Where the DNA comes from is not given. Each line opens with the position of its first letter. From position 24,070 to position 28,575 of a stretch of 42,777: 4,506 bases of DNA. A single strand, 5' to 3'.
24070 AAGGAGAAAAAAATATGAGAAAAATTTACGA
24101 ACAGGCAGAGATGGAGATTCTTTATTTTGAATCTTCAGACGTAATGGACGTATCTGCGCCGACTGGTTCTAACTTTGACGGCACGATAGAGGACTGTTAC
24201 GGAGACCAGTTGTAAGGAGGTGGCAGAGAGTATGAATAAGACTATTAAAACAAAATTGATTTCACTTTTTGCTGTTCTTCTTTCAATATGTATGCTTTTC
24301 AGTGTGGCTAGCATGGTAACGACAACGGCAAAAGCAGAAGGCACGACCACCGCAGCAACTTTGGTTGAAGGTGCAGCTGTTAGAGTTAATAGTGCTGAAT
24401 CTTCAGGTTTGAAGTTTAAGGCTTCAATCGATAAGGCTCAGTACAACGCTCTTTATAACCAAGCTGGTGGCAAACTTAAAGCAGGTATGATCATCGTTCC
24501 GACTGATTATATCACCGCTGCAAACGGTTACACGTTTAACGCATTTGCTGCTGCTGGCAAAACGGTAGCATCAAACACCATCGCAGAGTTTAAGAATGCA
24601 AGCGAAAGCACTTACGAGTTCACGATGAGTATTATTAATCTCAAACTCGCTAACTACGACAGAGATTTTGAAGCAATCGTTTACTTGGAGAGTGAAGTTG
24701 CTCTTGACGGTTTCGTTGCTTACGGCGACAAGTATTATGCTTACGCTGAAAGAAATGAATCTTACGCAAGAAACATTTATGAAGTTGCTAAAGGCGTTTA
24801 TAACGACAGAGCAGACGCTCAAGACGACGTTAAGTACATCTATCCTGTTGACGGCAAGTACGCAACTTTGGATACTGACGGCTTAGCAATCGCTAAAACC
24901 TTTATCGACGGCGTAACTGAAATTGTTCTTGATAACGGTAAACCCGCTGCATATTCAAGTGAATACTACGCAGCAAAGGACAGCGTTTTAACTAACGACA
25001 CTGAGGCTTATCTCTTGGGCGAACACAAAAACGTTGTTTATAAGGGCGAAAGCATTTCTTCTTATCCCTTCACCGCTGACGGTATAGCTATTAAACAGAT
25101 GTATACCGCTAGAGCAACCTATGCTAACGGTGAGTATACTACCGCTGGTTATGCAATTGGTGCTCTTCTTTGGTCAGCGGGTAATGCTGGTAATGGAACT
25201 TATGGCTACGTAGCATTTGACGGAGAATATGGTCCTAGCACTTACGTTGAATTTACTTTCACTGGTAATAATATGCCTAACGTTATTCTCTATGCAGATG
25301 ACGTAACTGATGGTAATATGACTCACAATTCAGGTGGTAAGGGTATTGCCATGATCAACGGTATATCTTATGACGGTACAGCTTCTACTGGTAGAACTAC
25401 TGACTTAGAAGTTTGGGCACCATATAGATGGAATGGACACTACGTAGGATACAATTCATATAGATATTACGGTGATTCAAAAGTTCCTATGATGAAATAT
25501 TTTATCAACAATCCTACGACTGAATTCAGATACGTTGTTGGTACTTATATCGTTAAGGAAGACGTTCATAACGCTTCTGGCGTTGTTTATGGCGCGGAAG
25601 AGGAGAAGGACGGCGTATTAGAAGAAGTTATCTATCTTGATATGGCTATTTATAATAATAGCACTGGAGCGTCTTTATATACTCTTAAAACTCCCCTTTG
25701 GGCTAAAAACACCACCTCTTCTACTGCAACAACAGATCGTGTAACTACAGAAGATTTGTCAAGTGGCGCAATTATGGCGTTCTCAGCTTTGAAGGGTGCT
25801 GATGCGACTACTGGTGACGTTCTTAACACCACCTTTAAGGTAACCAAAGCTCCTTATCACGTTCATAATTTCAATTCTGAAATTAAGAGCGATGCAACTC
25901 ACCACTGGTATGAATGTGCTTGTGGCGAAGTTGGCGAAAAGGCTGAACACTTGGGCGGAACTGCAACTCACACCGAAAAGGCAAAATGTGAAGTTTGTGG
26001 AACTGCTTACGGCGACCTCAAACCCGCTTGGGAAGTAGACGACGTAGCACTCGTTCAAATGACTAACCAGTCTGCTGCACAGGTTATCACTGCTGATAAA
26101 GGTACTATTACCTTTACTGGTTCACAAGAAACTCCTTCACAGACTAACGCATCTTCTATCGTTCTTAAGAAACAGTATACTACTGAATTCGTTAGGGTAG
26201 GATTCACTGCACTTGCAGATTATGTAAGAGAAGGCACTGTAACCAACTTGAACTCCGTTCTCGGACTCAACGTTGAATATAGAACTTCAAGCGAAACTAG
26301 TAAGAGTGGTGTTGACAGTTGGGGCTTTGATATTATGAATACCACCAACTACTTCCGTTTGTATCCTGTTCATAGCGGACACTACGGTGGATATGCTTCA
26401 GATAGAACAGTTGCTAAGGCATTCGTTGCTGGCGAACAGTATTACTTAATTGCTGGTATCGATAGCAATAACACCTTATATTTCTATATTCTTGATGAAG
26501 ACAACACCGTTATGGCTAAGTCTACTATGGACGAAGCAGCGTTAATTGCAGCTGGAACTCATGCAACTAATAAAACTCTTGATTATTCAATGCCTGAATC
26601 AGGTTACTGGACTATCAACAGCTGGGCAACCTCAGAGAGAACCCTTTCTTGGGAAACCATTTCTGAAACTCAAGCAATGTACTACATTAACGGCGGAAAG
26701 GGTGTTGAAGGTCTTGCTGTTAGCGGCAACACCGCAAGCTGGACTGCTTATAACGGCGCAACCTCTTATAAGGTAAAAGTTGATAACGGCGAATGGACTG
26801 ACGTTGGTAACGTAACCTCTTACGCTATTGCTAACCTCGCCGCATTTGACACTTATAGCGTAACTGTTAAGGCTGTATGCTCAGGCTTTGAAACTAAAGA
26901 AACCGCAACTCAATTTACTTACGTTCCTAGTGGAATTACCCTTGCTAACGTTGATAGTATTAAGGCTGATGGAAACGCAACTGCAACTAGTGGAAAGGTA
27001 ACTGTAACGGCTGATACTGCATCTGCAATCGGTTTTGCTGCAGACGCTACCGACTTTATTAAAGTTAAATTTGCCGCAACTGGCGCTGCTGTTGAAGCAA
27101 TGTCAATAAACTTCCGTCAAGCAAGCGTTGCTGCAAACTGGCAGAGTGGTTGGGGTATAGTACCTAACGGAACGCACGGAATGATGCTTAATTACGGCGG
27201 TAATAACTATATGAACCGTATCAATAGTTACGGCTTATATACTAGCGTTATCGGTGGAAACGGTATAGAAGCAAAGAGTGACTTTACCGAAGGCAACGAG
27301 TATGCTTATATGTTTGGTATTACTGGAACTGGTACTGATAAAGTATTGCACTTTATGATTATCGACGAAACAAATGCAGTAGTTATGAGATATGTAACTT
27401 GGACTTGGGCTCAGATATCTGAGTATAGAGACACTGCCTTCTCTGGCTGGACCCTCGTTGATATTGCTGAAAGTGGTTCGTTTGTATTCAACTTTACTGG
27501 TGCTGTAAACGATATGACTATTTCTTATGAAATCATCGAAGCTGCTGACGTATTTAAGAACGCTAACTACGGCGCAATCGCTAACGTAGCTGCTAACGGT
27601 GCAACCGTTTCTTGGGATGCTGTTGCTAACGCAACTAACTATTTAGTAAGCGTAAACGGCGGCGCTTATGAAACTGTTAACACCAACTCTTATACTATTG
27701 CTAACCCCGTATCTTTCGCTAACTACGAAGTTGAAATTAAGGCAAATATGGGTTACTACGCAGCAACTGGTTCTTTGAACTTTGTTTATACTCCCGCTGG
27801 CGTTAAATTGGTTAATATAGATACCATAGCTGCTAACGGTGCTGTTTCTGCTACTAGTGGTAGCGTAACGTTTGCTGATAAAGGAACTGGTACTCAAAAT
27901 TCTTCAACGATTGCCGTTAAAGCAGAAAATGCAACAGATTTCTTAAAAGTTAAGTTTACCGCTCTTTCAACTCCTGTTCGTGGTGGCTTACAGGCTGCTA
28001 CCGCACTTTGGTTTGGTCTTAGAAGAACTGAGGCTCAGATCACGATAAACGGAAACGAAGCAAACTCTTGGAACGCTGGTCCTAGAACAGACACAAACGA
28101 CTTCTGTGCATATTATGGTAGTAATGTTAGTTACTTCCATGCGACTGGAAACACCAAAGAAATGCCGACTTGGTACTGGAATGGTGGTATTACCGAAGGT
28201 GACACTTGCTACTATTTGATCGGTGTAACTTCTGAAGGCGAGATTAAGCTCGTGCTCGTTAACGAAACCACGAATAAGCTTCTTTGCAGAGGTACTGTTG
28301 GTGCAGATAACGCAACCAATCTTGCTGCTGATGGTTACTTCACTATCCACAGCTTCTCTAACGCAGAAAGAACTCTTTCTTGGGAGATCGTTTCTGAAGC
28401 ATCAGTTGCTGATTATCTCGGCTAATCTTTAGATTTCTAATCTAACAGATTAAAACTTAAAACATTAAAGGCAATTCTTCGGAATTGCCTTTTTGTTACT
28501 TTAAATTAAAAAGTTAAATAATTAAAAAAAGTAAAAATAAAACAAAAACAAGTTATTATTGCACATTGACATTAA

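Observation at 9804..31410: Accessory locus: AraC, ATPase-less ABC importer, two giant repeat-modular surface proteins and three paralogues of an unrecognised enzyme-like family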

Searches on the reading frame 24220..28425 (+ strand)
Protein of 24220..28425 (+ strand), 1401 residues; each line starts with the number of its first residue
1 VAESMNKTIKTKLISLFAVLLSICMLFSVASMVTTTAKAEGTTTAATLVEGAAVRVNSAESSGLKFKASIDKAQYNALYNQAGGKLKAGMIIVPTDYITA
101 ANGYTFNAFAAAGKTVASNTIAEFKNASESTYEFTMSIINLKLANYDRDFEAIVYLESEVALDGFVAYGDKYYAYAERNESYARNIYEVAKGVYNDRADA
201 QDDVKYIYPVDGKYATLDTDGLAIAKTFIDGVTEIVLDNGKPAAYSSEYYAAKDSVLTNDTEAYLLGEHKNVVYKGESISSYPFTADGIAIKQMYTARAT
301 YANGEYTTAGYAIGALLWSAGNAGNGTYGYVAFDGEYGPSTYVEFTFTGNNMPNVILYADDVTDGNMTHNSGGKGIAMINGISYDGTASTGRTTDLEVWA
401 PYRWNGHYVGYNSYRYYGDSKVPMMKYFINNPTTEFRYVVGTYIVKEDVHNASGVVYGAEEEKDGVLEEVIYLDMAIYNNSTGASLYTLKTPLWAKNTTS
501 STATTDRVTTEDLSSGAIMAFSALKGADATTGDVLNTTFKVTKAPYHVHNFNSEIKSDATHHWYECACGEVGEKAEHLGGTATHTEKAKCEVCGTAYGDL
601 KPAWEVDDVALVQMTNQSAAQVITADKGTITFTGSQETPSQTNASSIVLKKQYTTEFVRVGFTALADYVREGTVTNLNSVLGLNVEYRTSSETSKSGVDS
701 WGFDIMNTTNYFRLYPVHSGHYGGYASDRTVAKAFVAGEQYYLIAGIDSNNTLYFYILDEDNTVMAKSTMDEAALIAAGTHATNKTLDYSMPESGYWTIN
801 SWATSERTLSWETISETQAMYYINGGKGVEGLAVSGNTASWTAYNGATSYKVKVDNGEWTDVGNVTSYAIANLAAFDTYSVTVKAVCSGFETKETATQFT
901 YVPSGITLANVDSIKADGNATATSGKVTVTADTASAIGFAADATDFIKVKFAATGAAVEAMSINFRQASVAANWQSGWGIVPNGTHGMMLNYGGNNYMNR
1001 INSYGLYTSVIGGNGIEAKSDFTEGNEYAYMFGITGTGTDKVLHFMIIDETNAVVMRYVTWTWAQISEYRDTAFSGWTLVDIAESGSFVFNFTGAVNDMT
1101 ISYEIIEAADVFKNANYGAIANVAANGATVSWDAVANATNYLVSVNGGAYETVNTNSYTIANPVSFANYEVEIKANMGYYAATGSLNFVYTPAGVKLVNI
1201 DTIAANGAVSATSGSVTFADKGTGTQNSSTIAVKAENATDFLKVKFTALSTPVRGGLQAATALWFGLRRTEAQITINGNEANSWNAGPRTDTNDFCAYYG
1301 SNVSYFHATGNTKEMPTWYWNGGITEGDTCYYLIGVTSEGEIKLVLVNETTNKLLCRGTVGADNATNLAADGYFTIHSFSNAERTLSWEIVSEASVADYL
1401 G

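Call 4: search_protein_families(library=pfam, proteins=[window:24220-28425:+], max_evalue=0.01)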
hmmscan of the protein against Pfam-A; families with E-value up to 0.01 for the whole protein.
window:24220-28425:+ (1401 aa): 1 family
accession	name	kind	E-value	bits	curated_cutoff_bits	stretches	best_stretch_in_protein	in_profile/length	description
PF00041.27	fn3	-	9.9e-06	26.1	25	0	838-895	17-78/84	Fibronectin type III domain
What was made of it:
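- On Recognised CBM / anchoring modules (CBM families in Pfam, SLH, dockerin, LPXTG): Only a borderline fn3 in G2 (call 4).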

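Call 6: search_protein_families(library=ncbifam, proteins=[window:24220-28425:+], max_evalue=0.1)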
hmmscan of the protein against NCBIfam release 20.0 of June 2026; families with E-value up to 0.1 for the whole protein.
window:24220-28425:+ (1401 aa): 0 families

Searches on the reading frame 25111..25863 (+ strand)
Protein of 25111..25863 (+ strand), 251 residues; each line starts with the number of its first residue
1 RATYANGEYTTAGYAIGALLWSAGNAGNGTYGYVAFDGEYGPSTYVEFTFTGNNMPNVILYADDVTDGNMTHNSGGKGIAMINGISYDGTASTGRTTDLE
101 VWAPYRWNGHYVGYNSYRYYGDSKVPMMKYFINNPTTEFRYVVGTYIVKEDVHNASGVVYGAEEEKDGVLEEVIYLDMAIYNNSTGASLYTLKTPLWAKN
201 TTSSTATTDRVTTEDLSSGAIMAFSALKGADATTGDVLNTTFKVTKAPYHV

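Call 39: search_solved_structures(query=A4, max_evalue=10)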
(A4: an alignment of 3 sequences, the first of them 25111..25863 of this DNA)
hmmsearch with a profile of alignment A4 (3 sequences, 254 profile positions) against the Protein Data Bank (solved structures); distinct sequences matched with E-value up to 10: 2.
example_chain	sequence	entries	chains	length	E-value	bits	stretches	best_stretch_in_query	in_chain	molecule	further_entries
8pjq_A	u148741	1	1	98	0.037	16.7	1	75-112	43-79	SAKe2BE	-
6wgr_A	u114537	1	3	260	0.038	16.6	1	93-194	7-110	Beta-lactamase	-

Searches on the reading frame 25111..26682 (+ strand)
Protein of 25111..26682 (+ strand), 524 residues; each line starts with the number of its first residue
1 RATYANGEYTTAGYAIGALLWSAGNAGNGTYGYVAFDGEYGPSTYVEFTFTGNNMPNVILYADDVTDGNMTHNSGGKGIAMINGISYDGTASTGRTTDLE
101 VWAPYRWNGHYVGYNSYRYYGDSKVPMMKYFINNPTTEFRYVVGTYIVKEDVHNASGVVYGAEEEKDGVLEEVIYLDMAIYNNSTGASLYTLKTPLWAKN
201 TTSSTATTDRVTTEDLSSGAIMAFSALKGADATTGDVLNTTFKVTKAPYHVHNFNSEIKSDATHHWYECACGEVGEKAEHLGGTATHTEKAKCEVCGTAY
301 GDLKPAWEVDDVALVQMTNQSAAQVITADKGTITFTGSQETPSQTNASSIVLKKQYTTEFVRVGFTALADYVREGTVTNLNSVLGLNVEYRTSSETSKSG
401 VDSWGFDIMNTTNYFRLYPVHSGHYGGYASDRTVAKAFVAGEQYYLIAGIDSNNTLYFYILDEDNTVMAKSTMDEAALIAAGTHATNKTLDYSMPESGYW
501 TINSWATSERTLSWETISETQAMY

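Call 20: find_homologous_proteins(query=window:25111-26682:+, max_evalue=0.001)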
Query window:25111-26682:+ (524 aa): 7 proteins with E <= 0.001 among 8000 candidates.
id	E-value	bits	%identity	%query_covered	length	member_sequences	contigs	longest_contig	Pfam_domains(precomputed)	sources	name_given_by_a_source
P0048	4.0e-15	74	30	41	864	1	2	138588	-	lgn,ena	-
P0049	2.7e-14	71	45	12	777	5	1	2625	-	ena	-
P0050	4.0e-12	64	45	12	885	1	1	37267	-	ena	-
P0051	6.2e-9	53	46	10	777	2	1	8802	-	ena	-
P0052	8.2e-9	53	49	10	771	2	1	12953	PF02368.25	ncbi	-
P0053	8.7e-6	43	44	12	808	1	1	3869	-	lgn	-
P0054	2.2e-5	42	49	13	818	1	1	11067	PF00395.26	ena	-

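Call 61: predict_structure(alignment_id=A7)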
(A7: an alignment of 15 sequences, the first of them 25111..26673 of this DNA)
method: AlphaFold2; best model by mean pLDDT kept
length: 521 residues; sequences in the alignment: 15
mean_pLDDT: 72.4   pTM: 0.50
mean pLDDT of the five models: 72.4, 72.2, 72.0, 70.9, 70.8
residues with pLDDT >= 90: 71; 70-90: 249; 50-70: 132; < 50: 69
segments of 3 or more residues with pLDDT < 50: 17-27, 67-69, 71-74, 86-95, 107-125, 157-167, 203-206, 399-401
pLDDT, mean of each block of 10 residues (from residue 1): 62 54 47 81 90 87 61 60 56 54 54 39 56 86 88 56 47 87 84 75 55 81 75 68 78 68 72 65 82 82 83 90 92 92 81 90 92 64 82 57 64 56 52 67 91 86 87 76 58 76 88 94 88
secondary structure, 60 per line:
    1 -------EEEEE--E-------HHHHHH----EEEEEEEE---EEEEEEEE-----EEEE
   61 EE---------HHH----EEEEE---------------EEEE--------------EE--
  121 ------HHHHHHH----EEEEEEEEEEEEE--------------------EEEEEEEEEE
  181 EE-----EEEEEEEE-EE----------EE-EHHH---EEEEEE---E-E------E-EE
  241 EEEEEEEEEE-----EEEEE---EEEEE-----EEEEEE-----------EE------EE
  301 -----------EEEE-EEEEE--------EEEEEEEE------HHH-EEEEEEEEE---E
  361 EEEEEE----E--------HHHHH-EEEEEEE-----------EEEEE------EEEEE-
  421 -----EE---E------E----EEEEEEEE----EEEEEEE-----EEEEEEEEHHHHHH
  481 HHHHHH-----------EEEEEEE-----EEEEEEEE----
elements in order: E8-12 H23-28 E33-40 E44-51 E57-62 E79-83 E99-102 H127-133 E138-150 E171-182 E188-195 E219-224 E239-250 E256-260 E264-268 E274-279 E312-315 E317-321 E330-337 E348-356 E360-366 H380-384 E386-392 E404-408 E415-419 E443-450 E455-461 E467-474 H475-486 E498-504 E510-517

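Call 63: fold_search(model_id=the predicted structure, library=pdb)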
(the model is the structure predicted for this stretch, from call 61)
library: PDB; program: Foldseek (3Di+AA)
matches with E <= 10: 890; with E <= 0.001: 36
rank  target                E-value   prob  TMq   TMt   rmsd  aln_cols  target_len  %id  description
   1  4jqt_A                2.4e-07  1.00  0.24  0.28  23.9       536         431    9  Crystal structure of a putative glycosyl hydrolase (BT3469) from Bacteroides thetaiotaomicron VPI-5482 at 2.49 A resol (released 2013-04-17)
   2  3hbk                  3.2e-05  1.00  0.24  0.49   6.8       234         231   12  Crystal structure of putative glycosyl hydrolase, was Domain of Unknown Function (DUF1080) (YP_001302580.1) from Parabac (released 2009-05-26)
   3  3s5q                  3.5e-05  1.00  0.22  0.48   7.1       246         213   13  Crystal structure of a putative glycosyl hydrolase (BDI_2473) from Parabacteroides distasonis ATCC 8503 at 1.85 A resolu (released 2011-06-15)
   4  5hcb_A                6.4e-05  1.00  0.23  0.39   8.0       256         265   10  Globular Domain of the Entamoeba histolytica calreticulin in complex with glucose (released 2016-08-31)
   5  3vkl_A                6.4e-05  0.99  0.16  0.28  23.2       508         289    8  Protease-resistant mutant form of human Galectin-8 in complex with two lactose molecules (released 2012-09-12)
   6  4ygb_A                8.3e-05  1.00  0.23  0.53   8.4       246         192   13  Crystal structure of ERGIC-53/MCFD2, monoclinic calcium-free form (released 2016-04-06)
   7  4yge_C                9.2e-05  1.00  0.23  0.47   8.7       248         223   13  Crystal structure of ERGIC-53/MCFD2, trigonal calcium-bound form 2 (released 2016-04-06)
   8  2a5z_A                9.7e-05  1.00  0.23  0.43   7.8       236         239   10  Crystal Structure of Protein of Unknown Function SO2946 from Shewanella oneidensis MR-1 (released 2005-08-16)
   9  3wht_A                1.1e-04  1.00  0.24  0.52   8.2       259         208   13  Crystal structure of ERGIC-53/MCFD2, Calcium-free form (released 2014-01-15)
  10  2a5z_C                1.1e-04  1.00  0.23  0.41   7.8       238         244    9  Crystal Structure of Protein of Unknown Function SO2946 from Shewanella oneidensis MR-1 (released 2005-08-16)
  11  3whu_A                1.2e-04  1.00  0.24  0.50   6.8       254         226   12  Crystal structure of ERGIC-53/MCFD2, Calcium/Man2-bound form (released 2014-01-15)
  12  4yge_E                1.5e-04  1.00  0.23  0.47   7.5       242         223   13  Crystal structure of ERGIC-53/MCFD2, trigonal calcium-bound form 2 (released 2016-04-06)
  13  4b1m_B                2.2e-04  1.00  0.22  0.57   6.3       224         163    8  CARBOHYDRATE BINDING MODULE CBM66 FROM BACILLUS SUBTILIS (released 2012-12-12)
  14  8jp7_A                2.2e-04  1.00  0.23  0.34  10.0       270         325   13  Cryo-EM structure of the head region of full-length ERGIC-53 with MCFD2 (Substate B) (released 2024-04-17)
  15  5hca_C                2.2e-04  1.00  0.19  0.32  11.7       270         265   11  Globular Domain of the Entamoeba histolytica calreticulin in complex with glucose (released 2016-08-31)
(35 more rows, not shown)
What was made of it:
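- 24232..28425 (+): G2: 1397-aa secreted protein. Layout: type-I signal peptide, a 'GA.VR...GLKF' N-terminal domain, one A module, one Zn linker, then B, fn3, B, fn3, B. AF2 model of residues 298-818 with pLDDT 72, and its Foldseek hits (calls 61, 63).
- Closest known: ConA-like lectin/glucanase-fold binding modules. Same: Predicted β-sandwich jelly-roll of about 220-250 residues, in tandem copies next to carbohydrate-active enzymes (calls 61, 63).
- The A and B modules are all-β and match DUF1080, L-type lectins, calreticulin, galectins, CBM66 and GH16 (calls 61, 63).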

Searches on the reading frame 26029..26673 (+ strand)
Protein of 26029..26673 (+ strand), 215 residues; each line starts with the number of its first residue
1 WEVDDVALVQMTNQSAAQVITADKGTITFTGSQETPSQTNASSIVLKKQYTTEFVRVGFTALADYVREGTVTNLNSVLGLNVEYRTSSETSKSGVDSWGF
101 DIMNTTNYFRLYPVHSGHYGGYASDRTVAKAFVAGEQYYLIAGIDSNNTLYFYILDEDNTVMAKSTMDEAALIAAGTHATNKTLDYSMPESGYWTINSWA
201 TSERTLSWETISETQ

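Call 38: search_solved_structures(query=A3, max_evalue=10)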
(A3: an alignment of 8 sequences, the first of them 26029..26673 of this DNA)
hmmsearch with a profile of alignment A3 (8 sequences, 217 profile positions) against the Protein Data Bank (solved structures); distinct sequences matched with E-value up to 10: 0.
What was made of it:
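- On Recognised CBM / anchoring modules (CBM families in Pfam, SLH, dockerin, LPXTG): A and B profiles find nothing credible in PDB sequences (calls 38, 39).
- Closest known: ConA-like lectin/glucanase-fold binding modules. Different: No sequence similarity to any of them (calls 38, 39).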
